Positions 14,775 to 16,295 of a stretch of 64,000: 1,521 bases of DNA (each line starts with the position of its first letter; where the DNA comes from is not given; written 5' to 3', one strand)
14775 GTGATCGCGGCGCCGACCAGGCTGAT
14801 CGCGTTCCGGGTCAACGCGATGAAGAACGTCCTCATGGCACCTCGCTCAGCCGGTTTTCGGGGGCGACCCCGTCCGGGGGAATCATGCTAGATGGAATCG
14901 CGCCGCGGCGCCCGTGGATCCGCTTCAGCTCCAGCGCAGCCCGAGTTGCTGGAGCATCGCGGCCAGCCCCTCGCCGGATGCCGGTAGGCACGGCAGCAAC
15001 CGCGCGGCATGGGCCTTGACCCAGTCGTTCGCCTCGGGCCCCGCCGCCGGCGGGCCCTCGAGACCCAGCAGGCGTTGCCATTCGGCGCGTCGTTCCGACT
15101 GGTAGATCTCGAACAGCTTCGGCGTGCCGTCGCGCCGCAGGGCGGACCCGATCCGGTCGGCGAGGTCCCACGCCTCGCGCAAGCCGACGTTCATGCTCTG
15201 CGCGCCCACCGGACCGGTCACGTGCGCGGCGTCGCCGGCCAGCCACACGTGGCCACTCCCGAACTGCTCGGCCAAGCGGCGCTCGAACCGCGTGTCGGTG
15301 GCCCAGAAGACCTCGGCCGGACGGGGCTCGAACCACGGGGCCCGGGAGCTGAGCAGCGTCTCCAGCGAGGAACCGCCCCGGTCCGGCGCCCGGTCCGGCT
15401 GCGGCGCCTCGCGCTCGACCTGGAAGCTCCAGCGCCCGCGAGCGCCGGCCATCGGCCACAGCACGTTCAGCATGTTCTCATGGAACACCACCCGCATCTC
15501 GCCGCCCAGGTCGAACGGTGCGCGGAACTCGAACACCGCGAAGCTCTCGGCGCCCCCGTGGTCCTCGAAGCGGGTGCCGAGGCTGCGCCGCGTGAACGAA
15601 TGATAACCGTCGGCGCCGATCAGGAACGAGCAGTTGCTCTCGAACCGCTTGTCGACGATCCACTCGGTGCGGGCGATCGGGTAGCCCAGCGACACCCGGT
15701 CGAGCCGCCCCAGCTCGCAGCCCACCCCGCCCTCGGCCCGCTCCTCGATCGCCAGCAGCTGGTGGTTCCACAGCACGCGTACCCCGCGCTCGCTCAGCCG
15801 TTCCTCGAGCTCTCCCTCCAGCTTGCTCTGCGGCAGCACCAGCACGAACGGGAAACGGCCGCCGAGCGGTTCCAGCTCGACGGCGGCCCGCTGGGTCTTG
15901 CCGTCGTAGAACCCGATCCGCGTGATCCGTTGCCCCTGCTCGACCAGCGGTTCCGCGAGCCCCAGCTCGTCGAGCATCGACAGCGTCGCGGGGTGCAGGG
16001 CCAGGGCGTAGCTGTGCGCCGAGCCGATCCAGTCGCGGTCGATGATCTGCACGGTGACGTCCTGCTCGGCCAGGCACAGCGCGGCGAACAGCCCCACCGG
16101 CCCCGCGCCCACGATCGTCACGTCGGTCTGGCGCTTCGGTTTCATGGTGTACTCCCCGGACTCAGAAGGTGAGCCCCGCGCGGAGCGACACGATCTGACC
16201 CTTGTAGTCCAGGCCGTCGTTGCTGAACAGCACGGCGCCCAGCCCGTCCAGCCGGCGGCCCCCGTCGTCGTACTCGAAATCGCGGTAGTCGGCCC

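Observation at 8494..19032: Hybrid extracellular-electron-transfer island: inner-membrane quinol-oxidase-type cytochromes plus an MtrA/MtrB-type outer-membrane conduit, with no MtrC/OmcA-type surface cytochrome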

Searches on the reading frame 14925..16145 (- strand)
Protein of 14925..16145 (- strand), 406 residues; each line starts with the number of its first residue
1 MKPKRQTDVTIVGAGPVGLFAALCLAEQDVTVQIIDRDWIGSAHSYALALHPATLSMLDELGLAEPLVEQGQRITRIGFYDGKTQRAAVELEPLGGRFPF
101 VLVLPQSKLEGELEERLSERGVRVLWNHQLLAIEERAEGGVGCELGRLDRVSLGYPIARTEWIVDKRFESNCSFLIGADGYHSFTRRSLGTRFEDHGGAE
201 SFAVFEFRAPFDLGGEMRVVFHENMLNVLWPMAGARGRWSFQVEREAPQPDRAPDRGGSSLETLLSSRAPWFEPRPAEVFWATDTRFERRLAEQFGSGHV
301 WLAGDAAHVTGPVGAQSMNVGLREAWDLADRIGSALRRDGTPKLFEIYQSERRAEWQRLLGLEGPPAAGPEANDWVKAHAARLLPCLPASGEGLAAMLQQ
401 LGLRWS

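Call 7: search_protein_families(library=pfam, proteins=[window:14925-16145:-], max_evalue=0.01)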
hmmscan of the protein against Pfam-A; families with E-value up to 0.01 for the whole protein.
window:14925-16145:- (406 aa): 9 families
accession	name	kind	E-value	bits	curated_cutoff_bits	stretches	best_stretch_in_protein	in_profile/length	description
PF01494.25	FAD_binding_3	-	6.8e-49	167.4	22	1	7-359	2-345/349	FAD binding domain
PF01266.30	DAO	-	3.1e-07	30.7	27.9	1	8-47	1-41/353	FAD dependent oxidoreductase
PF00070.33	Pyr_redox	-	3.4e-05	24.7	22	0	112-140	45-73/82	Pyridine nucleotide-disulphide oxidoreductase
PF01946.23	Thi4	-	0.00018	21.2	26.2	1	6-38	17-50/235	Thi4 family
PF13450.12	NAD_binding_8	-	0.00021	21.9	21.9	1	11-39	1-29/68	NAD(P)-binding Rossmann-like domain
PF12831.13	FAD_oxidored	-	0.00035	20.4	27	1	8-135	1-116/416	FAD dependent oxidoreductase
PF07992.20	Pyr_redox_2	-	0.00036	20.5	26.1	0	8-40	2-31/291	Pyridine nucleotide-disulphide oxidoreductase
PF03486.20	HI0933_like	-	0.00087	19.2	50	1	8-37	2-31/244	HI0933-like protein Rossmann domain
PF13738.12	Pyr_redox_3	-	0.0053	16.5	30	1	11-43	2-35/305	Pyridine nucleotide-disulphide oxidoreductase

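Call 8: search_protein_families(library=ncbifam, proteins=[window:14925-16145:-], max_evalue=0.01)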
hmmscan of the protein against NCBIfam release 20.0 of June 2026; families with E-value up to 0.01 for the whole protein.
window:14925-16145:- (406 aa): 76 families (the best 25 are shown)
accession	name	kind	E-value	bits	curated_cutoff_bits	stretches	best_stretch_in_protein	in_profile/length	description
NF004832.0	PRK06184.1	subfamily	3.9e-44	151.3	476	1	3-362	3-347/506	hypothetical protein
NF004829.0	PRK06183.1-3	subfamily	3.2e-37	128.4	390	1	4-358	6-348/520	bifunctional 3-(3-hydroxy-phenyl)propionate/3-hydroxycinnamic acid hydroxylase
NF006092.0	PRK08244.1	equivalog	9.8e-37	126.7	644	1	6-357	2-331/494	monooxygenase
NF006002.0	PRK08132.1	subfamily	1.5e-30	106.1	416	1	4-353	23-356/552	FAD-dependent oxidoreductase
NF033145.1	rif_monoox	equivalog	6.5e-30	104.4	800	2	8-150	2-140/472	rifampin monooxygenase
NF004831.0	PRK06183.1-5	equivalog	2.8e-28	98.7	546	1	4-361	6-344/568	bifunctional 3-(3-hydroxy-phenyl)propionate/3-hydroxycinnamic acid hydroxylase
NF004780.0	PRK06126.1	subfamily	6.4e-28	97.3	445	2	166-353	172-359/552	hypothetical protein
TIGR01988.1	Ubi-OHases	subfamily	4.3e-26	91.7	224.65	1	8-361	1-344/387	ubiquinone biosynthesis hydroxylase, UbiH/UbiF/VisC/COQ6 family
NF005303.0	PRK06834.1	subfamily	5.7e-26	91.1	625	1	6-358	3-325/488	hypothetical protein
NF046068.1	AkvoneHdxseDnrF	equivalog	6.6e-23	81.3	650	1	9-354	1-344/439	aklavinone 12-hydroxylase DnrF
NF046069.1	AkvoneHdxseRdmE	equivalog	8.4e-22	77.6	700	1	9-354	1-345/521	aklavinone 12-hydroxylase RdmE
NF005691.0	PRK07494.1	equivalog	1.1e-20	73.6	459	2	291-355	274-338/404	UbiH/UbiF family hydroxylase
NF000343.1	rif_mono_Iri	exception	1.4e-20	73.8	950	2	7-137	2-129/479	rifampin monooxygenase Iri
NF004828.0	PRK06183.1-2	equivalog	2.6e-20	72.3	853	1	4-358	10-342/568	bifunctional 3-(3-hydroxy-phenyl)propionate/3-hydroxycinnamic acid hydroxylase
TIGR01984.1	UbiH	equivalog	9.9e-19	67.4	392.2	2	8-195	1-174/382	2-octaprenyl-6-methoxyphenyl hydroxylase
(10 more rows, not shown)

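Call 48: search_solved_structures(query=window:14925-16145:-, max_evalue=1e-10)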
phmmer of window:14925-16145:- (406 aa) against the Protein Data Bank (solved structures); distinct sequences matched with E-value up to 1e-10: 34.
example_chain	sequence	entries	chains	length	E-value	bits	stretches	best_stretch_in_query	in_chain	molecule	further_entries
8r2u_A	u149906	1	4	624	9.6e-22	80.5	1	5-361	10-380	Phenol 2-monooxygenase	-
7yj0_A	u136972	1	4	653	3e-21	78.8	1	2-358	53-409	VibO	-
5kow_A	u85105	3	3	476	6.1e-21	77.9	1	7-354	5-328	Pentachlorophenol 4-monooxygenase | Putative rifampin monooxygenase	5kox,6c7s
6ui5_A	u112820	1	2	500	2e-20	76.1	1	8-353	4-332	2-polyprenyl-6-methoxyphenol hydroxylase-like FAD-dependent oxidoreductase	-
4k2x_A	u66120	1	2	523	2.2e-20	76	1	6-354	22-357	Polyketide oxygenase/hydroxylase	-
4k5r_A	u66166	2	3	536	7.9e-20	74.2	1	6-360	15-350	Oxygenase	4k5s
3fmw_A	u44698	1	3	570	1.6e-18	69.9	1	6-360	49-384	Oxygenase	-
6ain_A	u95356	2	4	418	2.4e-18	69.3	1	8-356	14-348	PnpA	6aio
23lo_A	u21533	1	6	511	3.7e-18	68.7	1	256-360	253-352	flavin dependent Baeyer Villiger monooxygenase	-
1foh_A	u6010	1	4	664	5.1e-18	68.2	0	171-361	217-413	PHENOL HYDROXYLASE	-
1pn0_A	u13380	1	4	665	1.4e-17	66.8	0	171-361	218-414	Phenol 2-monooxygenase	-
2r0c_A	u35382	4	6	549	8.7e-17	64.2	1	172-354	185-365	RebC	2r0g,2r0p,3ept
4eip_A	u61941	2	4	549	1.2e-16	63.7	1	172-354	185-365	Putative FAD-monooxygenase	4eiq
3ihg_A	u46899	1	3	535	2.6e-16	62.6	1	165-355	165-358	RdmE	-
7da9_A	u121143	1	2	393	6e-16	61.4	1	8-360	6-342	6-hydroxy-3-succinoylpyridine 3-monooxygenase HspB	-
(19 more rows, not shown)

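Call 62: find_homologous_proteins(query=window:14925-16145:-, max_evalue=1e-20)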
Query window:14925-16145:- (406 aa): 2437 proteins with E <= 1e-20 among 8000 candidates; the best 120 are listed.
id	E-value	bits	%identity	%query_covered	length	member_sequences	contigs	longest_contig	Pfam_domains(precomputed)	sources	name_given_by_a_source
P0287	2.4e-272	921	100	100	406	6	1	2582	PF01266.31,PF01494.26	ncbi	-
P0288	1.6e-150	520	60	99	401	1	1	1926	PF01266.31,PF07992.21,PF01494.26,PF12831.14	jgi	jgi:2-polyprenyl-6-methoxyphenol hydroxylase-like FAD-dependent oxidoreductase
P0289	4.9e-147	508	57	100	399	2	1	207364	PF01266.31,PF13450.13,PF00890.31,PF00070.34,PF01494.26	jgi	jgi:2-polyprenyl-6-methoxyphenol hydroxylase-like FAD-dependent oxidoreductase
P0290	1.5e-143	497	54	100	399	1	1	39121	PF01266.31,PF13450.13,PF00890.31,PF00070.34,PF01494.26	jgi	jgi:2-polyprenyl-6-methoxyphenol hydroxylase-like FAD-dependent oxidoreductase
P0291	6.3e-142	491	54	100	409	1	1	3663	PF01266.31,PF13450.13,PF01494.26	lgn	-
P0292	5.6e-139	482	55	100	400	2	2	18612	PF01494.26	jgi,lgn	-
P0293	2.7e-137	476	56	99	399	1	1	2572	PF01266.31,PF01494.26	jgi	-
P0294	4.4e-137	475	54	100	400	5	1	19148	PF01266.31,PF01494.26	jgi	jgi:2-polyprenyl-6-methoxyphenol hydroxylase-like FAD-dependent oxidoreductase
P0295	2.1e-136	473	52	100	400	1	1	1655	PF00070.34,PF01494.26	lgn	-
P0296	2.6e-136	473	53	99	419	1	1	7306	PF01266.31,PF01494.26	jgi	jgi:2-polyprenyl-6-methoxyphenol hydroxylase-like FAD-dependent oxidoreductase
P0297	1.3e-135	470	51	100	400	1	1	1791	PF01266.31,PF01494.26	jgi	jgi:2-polyprenyl-6-methoxyphenol hydroxylase-like FAD-dependent oxidoreductase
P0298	3.5e-135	469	52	99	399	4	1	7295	PF01266.31,PF00890.31,PF00070.34,PF03486.21,PF01494.26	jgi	-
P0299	2.9e-133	463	53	100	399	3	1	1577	PF01266.31,PF13450.13,PF00890.31,PF07992.21,PF00070.34,PF03486.21,PF01494.26,PF12831.14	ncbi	-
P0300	8.0e-133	461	52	99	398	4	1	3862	PF01266.31,PF07992.21,PF00070.34,PF03486.21,PF01494.26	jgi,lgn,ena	-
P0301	9.6e-133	461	53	99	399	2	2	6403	PF01266.31,PF13450.13,PF00890.31,PF07992.21,PF00070.34,PF01494.26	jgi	jgi:2-polyprenyl-6-methoxyphenol hydroxylase-like FAD-dependent oxidoreductase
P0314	6.3e-127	442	51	100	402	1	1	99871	PF00070.34,PF01494.26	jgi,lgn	-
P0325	4.8e-121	423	51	100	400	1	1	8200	PF01266.31,PF00070.34,PF01494.26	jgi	jgi:2-polyprenyl-6-methoxyphenol hydroxylase-like FAD-dependent oxidoreductase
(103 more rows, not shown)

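Call 63: find_encoding_contigs(protein=P0325, flank=8000, max_places=1)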
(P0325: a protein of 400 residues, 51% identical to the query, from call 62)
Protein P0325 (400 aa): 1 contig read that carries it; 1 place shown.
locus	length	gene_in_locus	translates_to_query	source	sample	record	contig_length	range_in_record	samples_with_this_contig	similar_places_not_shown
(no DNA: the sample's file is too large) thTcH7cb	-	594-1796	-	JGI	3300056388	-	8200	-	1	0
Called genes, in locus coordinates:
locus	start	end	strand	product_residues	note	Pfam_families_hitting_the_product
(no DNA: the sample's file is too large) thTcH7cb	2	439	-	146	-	?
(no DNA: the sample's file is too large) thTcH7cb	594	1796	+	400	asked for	PF00070:Pyr_redox (faint), PF01266:DAO (weak), PF01494:FAD_binding_3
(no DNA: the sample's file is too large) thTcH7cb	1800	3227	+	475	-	PF03264:Cytochrom_NNT (weak), PF14522:Cytochrome_C7 (faint)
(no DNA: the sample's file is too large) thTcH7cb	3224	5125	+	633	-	PF14522:Cytochrome_C7 (faint), PF09699:Paired_CXXCH_1 (faint), PF14537:Cytochrom_c3_2 (faint), PF01292:Ni_hydr_CYTB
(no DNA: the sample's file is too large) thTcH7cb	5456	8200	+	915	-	?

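Call 64: find_encoding_contigs(protein=P0289, flank=10000, max_places=1)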
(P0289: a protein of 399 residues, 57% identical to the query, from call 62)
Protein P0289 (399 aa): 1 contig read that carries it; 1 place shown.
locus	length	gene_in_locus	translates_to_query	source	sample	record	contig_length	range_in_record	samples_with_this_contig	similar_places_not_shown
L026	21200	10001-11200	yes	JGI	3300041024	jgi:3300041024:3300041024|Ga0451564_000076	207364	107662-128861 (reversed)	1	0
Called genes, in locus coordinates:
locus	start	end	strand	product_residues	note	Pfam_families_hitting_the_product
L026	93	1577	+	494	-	PF00989:PAS, PF08448:PAS_4, PF00989:PAS, PF08448:PAS_4, PF13426:PAS_9, PF08447:PAS_3, PF00512:HisKA, PF02518:HATPase_c, +3 more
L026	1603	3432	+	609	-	PF00850:Hist_deacetyl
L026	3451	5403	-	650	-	PF02550:AcetylCoA_hydro, PF13336:AcetylCoA_hyd_C, PF13302:Acetyltransf_3, PF00583:Acetyltransf_1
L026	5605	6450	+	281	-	PF14522:Cytochrome_C7 (faint), PF14537:Cytochrom_c3_2 (faint), PF22113:Mtrc-MtrF_II-IV_dom (faint), PF22678:Cytochrom_c_NrfB-like (faint), PF09699:Paired_CXXCH_1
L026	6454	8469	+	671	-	-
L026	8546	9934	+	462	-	PF01212:Beta_elim_lyase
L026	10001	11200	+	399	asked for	PF00070:Pyr_redox (faint), PF00890:FAD_binding_2 (faint), PF01266:DAO, PF01494:FAD_binding_3, PF13450:NAD_binding_8 (weak)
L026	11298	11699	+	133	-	PF02082:Rrf2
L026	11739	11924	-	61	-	-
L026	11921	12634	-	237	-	PF02742:Fe_dep_repr_C, PF04023:FeoA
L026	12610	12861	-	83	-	-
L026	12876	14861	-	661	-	PF01926:MMR_HSR1, PF02421:FeoB_N, PF17910:FeoB_Cyto, PF07670:Gate, PF07664:FeoB_C, PF07670:Gate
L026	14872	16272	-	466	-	PF00072:Response_reg, PF00158:Sigma54_activat, PF14532:Sigma54_activ_2, PF00004:AAA (weak), PF07728:AAA_5 (weak), PF25601:AAA_lid_14, PF02954:HTH_8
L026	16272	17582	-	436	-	PF00989:PAS, PF08448:PAS_4, PF13188:PAS_8 (weak), PF13426:PAS_9, PF08447:PAS_3 (weak), PF00512:HisKA, PF02518:HATPase_c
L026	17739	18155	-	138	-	PF02566:OsmC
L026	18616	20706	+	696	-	-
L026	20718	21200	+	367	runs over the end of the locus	PF05643:GNA1162-like (faint)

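Call 65: find_encoding_contigs(protein=P0314, flank=10000, max_places=1)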
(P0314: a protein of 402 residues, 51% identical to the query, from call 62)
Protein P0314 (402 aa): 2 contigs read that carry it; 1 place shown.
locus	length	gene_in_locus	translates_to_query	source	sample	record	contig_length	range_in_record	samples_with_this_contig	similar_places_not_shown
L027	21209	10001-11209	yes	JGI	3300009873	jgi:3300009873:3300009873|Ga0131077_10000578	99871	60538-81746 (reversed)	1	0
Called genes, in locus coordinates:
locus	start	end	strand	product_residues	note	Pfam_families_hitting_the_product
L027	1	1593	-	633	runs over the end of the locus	PF02465:FliD_N, PF07196:Flagellin_IN (weak), PF07195:FliD_C, PF07196:Flagellin_IN (weak)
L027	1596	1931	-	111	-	PF03646:FlaG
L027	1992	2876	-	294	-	PF00669:Flagellin_N, PF00700:Flagellin_C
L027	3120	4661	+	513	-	PF00535:Glycos_transf_2, PF13431:TPR_17 (faint)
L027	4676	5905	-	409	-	PF00072:Response_reg, PF08668:HDOD, PF01966:HD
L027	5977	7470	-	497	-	PF00535:Glycos_transf_2 (faint), PF13712:Glyco_tranf_2_5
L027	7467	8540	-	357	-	PF00534:Glycos_transf_1 (weak), PF13692:Glyco_trans_1_4, PF13524:Glyco_trans_1_2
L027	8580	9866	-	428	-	PF02321:OEP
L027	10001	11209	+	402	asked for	PF00070:Pyr_redox (faint), PF01494:FAD_binding_3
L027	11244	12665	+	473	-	PF03264:Cytochrom_NNT (weak), PF14522:Cytochrome_C7 (faint)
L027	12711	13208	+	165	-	PF02082:Rrf2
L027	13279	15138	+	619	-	PF09699:Paired_CXXCH_1 (faint), PF14537:Cytochrom_c3_2 (faint), PF14522:Cytochrome_C7 (weak), PF01292:Ni_hydr_CYTB (faint)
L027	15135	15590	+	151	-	PF00582:Usp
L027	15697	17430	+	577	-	PF01590:GAF, PF13185:GAF_2, PF13492:GAF_3 (weak), PF00512:HisKA, PF02518:HATPase_c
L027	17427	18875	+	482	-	PF00072:Response_reg, PF00158:Sigma54_activat, PF14532:Sigma54_activ_2, PF07728:AAA_5 (weak), PF25601:AAA_lid_14, PF02954:HTH_8, PF13384:HTH_23 (weak), PF13551:HTH_29 (weak), +1 more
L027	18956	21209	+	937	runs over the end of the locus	PF14522:Cytochrome_C7 (faint), PF14537:Cytochrom_c3_2 (faint), PF09699:Paired_CXXCH_1 (weak), PF01292:Ni_hydr_CYTB (weak)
